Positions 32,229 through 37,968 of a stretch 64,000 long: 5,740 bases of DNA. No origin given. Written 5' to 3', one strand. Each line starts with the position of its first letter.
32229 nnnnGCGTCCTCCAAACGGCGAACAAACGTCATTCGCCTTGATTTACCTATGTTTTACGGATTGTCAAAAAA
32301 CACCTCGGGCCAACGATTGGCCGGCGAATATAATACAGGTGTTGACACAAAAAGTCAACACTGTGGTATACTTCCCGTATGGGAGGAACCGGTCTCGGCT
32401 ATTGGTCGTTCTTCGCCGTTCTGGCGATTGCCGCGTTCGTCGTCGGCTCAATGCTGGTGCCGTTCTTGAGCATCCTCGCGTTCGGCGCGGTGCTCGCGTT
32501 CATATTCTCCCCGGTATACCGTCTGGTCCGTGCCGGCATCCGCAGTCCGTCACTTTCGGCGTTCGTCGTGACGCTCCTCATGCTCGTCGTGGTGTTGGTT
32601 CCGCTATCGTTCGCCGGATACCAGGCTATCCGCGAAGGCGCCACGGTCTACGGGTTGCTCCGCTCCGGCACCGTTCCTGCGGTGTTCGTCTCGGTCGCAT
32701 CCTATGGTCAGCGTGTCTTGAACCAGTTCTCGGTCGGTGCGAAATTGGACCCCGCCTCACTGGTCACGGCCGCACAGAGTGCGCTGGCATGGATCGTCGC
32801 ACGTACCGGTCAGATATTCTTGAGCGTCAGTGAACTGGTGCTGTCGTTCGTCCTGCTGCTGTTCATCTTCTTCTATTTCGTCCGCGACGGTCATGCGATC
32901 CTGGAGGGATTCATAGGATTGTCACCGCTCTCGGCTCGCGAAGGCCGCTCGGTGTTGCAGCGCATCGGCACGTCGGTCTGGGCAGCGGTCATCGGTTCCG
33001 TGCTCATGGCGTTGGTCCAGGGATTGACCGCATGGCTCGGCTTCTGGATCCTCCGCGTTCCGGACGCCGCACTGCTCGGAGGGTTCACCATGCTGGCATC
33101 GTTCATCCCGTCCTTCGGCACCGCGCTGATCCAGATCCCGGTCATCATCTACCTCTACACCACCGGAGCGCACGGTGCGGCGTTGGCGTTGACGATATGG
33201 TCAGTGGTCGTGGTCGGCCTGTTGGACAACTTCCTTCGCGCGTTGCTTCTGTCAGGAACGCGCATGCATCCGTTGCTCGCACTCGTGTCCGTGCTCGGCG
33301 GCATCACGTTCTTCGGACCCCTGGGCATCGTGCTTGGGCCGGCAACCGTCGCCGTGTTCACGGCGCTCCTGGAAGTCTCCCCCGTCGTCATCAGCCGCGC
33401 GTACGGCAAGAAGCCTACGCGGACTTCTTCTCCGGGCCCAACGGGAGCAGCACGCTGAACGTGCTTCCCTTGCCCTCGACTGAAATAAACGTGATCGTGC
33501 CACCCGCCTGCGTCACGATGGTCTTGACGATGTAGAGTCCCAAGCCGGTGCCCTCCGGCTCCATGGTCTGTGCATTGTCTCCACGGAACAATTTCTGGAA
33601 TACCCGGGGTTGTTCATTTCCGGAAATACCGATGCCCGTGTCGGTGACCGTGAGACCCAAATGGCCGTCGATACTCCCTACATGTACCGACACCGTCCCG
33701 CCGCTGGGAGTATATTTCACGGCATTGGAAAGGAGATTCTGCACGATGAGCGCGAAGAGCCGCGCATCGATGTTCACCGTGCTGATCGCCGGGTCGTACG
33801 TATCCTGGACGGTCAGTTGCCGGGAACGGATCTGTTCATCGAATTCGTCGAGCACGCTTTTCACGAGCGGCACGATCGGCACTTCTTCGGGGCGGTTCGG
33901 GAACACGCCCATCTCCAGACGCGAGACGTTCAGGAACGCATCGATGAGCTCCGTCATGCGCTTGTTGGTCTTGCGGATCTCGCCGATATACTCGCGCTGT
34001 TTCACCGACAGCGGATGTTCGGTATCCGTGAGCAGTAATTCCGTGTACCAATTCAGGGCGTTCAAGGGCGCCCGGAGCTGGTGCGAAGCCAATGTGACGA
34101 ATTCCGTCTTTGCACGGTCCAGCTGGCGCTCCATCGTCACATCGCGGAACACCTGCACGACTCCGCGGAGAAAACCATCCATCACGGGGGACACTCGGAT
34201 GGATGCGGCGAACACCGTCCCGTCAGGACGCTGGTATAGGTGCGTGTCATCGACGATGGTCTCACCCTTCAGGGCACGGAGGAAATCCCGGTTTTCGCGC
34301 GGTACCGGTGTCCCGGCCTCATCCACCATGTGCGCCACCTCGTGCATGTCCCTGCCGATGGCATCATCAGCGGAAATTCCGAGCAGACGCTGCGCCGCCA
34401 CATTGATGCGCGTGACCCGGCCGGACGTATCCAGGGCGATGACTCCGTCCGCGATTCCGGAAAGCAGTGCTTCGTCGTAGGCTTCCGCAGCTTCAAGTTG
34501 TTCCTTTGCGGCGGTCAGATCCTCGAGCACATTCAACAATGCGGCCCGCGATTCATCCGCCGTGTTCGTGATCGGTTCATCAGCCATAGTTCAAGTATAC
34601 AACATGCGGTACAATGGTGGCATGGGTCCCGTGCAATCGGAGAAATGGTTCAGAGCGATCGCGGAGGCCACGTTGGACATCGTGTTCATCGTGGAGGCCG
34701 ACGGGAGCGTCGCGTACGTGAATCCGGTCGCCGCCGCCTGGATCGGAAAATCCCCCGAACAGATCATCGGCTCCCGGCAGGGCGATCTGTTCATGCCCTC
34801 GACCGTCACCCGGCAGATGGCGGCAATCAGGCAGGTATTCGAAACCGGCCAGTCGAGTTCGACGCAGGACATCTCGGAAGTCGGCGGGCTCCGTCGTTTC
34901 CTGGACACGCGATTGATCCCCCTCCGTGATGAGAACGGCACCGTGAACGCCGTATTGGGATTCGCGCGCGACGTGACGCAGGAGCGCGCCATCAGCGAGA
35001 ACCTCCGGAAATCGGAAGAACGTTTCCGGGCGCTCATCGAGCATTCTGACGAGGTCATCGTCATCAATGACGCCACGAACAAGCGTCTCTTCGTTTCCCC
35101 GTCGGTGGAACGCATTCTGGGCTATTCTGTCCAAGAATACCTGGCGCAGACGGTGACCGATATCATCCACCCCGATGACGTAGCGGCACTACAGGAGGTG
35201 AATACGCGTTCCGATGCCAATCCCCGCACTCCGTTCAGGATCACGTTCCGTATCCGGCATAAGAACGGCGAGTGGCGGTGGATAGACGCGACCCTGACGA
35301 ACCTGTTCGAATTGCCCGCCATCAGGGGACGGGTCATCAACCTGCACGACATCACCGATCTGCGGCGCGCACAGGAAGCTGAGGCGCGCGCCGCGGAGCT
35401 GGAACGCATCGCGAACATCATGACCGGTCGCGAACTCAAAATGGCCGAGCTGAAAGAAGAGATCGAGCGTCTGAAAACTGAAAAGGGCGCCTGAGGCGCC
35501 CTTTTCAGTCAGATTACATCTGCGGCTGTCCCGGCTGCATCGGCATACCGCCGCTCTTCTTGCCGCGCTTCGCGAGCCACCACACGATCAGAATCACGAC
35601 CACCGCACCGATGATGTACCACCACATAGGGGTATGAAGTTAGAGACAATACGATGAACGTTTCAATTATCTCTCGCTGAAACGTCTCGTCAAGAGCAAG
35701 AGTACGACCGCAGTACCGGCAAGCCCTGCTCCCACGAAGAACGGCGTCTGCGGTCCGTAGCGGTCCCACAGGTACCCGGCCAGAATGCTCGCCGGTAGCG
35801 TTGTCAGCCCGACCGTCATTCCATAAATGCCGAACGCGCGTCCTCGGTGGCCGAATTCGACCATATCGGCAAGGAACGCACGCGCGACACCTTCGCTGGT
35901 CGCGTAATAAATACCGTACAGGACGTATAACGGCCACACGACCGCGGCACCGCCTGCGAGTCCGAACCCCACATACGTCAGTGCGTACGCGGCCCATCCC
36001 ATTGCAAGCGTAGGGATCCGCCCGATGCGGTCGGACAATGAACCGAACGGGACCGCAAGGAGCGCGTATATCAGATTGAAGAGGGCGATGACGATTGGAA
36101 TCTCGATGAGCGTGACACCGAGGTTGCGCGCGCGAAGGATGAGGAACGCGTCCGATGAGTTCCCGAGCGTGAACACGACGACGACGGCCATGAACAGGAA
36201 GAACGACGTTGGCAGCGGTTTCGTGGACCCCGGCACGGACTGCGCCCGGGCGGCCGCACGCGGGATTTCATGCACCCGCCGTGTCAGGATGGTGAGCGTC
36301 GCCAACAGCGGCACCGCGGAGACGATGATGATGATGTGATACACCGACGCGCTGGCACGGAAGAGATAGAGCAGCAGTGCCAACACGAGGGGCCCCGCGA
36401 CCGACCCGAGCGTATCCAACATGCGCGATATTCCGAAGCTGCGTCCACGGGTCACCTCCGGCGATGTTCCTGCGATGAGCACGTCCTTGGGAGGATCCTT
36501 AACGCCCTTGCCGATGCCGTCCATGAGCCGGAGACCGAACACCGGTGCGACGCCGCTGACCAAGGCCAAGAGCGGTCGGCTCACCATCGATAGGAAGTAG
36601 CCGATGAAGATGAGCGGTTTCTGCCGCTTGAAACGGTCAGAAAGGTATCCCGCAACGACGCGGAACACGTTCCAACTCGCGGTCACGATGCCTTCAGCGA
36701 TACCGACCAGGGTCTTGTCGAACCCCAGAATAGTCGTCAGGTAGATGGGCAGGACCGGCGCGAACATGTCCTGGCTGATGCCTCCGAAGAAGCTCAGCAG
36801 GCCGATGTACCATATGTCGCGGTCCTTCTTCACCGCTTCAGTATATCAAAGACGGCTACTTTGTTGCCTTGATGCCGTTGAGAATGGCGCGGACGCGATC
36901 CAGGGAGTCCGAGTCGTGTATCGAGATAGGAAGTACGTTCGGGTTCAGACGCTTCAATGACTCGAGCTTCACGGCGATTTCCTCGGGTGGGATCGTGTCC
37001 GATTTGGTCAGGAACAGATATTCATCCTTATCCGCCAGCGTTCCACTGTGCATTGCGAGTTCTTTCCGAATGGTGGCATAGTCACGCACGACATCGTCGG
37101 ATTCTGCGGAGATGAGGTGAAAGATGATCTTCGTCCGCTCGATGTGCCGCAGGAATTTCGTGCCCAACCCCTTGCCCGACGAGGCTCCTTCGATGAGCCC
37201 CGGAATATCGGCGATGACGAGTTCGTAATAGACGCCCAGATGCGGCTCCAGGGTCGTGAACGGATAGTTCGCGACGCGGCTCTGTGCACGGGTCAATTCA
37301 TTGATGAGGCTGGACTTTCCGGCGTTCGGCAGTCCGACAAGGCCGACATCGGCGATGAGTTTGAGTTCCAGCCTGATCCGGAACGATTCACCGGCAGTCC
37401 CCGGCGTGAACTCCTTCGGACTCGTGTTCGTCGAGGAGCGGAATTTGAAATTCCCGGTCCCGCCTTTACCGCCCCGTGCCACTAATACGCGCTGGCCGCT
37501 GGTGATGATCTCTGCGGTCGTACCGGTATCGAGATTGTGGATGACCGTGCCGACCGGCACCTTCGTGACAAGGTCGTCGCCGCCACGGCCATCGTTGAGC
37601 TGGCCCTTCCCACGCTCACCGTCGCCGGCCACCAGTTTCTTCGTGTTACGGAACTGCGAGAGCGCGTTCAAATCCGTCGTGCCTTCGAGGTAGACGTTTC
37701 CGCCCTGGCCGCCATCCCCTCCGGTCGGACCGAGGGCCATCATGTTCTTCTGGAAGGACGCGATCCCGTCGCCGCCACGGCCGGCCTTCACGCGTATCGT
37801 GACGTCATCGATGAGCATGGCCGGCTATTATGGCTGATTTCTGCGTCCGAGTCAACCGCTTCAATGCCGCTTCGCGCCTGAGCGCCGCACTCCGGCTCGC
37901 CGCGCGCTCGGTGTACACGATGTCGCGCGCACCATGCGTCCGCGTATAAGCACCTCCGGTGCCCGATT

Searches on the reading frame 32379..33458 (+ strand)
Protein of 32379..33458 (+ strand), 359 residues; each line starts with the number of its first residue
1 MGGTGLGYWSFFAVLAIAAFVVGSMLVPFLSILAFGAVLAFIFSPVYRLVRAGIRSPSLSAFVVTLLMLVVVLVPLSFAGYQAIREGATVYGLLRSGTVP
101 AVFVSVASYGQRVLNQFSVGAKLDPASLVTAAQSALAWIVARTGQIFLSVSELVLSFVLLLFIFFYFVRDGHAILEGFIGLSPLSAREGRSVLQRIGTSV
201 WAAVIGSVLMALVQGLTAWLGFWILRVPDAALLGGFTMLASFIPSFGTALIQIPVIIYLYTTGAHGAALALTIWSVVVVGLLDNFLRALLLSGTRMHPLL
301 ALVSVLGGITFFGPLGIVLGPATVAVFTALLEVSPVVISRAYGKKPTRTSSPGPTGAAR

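Call 17: search_protein_families(library=pfam, proteins=[window:32379-33458:+], max_evalue=0.001)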
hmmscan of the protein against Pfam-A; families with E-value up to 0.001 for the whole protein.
window:32379-33458:+ (359 aa): 1 family
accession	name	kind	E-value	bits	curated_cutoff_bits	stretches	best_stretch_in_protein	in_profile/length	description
PF01594.21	AI-2E_transport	-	7.4e-43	147.4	34.3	1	12-333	5-325/327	AI-2E family transporter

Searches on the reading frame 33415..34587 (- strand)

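Call 17: search_protein_families(library=pfam, proteins=[window:33415-34587:-], max_evalue=0.001)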
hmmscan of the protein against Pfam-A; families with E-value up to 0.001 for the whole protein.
window:33415-34587:- (390 aa): 7 families
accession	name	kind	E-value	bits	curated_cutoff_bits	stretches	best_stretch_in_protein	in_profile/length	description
PF02518.31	HATPase_c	-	8.1e-28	97.5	26.4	1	274-384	2-110/111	Histidine kinase-, DNA gyrase B-, and HSP90-like ATPase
PF00512.31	HisKA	-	2.2e-14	53.7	26.9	1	159-226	1-65/66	His Kinase A (phospho-acceptor) domain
PF08448.16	PAS_4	-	2.2e-13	50.8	23.1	1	44-155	3-110/110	PAS fold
PF00989.32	PAS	-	2.3e-13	50.6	22.6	1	39-150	4-113/113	PAS fold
PF13426.13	PAS_9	-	5.2e-11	43.2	27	1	47-151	2-102/103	PAS domain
PF12860.13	PAS_7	-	1.4e-05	25.6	27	1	43-155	2-112/115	PAS fold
PF13188.13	PAS_8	-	0.00059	20.1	21.8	0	40-86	5-48/65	PAS domain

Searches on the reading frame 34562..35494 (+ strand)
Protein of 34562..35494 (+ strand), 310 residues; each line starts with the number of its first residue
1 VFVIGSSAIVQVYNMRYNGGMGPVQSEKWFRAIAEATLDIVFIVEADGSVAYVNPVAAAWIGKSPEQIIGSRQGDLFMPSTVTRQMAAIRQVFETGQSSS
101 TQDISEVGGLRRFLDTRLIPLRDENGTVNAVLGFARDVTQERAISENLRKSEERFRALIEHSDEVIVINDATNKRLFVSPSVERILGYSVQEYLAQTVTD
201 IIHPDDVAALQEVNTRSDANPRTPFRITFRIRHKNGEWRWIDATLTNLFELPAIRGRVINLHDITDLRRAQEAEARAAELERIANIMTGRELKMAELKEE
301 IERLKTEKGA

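Call 17: search_protein_families(library=pfam, proteins=[window:34562-35494:+], max_evalue=0.001)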
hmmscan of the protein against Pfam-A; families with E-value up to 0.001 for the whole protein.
window:34562-35494:+ (310 aa): 6 families
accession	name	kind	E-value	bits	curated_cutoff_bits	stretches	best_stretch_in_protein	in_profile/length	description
PF08448.16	PAS_4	-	2e-28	99.2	23.1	2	38-142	5-109/110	PAS fold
PF00989.32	PAS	-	5.2e-24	84.9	22.6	2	30-138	3-113/113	PAS fold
PF08447.18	PAS_3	-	8.5e-23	80.9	25.6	1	176-246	2-73/89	PAS fold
PF13426.13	PAS_9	-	2.3e-21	76.4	27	2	39-140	2-103/103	PAS domain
PF13188.13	PAS_8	-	1.3e-11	44.4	21.8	1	153-211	1-59/65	PAS domain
PF08446.17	PAS_2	-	0.00046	21.3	21.4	0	166-234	19-87/107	PAS fold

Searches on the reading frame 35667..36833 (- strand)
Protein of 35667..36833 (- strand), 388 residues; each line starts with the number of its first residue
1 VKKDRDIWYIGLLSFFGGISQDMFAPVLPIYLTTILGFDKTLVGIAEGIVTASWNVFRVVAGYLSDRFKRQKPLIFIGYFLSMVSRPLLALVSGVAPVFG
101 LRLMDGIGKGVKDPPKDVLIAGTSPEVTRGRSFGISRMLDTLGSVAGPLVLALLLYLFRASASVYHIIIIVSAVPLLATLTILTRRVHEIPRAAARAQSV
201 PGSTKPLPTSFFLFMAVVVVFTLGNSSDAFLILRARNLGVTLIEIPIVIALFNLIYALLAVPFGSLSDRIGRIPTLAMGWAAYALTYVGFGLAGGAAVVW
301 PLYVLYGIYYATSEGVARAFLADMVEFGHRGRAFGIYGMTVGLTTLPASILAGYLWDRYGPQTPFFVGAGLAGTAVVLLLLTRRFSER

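Call 17: search_protein_families(library=pfam, proteins=[window:35667-36833:-], max_evalue=0.001)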
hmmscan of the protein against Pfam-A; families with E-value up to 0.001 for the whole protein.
window:35667-36833:- (388 aa): 3 families
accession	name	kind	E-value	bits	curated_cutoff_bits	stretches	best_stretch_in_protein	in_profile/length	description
PF07690.21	MFS_1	-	1.7e-40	139.4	33.4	2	11-222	2-215/347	Major Facilitator Superfamily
PF12832.13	MFS_1_like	-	2.6e-09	37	25.2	1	15-365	11-371/373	MFS_1 like family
PF00083.30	Sugar_tr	-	0.00031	20.2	22.3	1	59-182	64-187/452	Sugar (and other) transporter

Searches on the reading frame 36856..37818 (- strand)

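Call 17: search_protein_families(library=pfam, proteins=[window:36856-37818:-], max_evalue=0.001)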
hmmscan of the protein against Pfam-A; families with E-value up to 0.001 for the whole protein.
window:36856-37818:- (320 aa): 5 families
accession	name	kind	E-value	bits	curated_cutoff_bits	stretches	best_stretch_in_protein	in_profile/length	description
PF01018.28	GTP1_OBG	-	1e-44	152.3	27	1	3-154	1-155/155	GTP1/OBG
PF01926.29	MMR_HSR1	-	1.3e-23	83.7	21.9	1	157-253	1-95/113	50S ribosome-binding GTPase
PF02421.24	FeoB_N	-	6.7e-12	45.6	27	1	158-307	3-150/156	Ferrous iron transport protein B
PF00350.29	Dynamin_N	-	0.00024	21.6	27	0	159-179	2-22/168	Dynamin family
PF03193.22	RsgA_GTPase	-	0.00097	19.4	30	0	266-315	56-106/174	RsgA GTPase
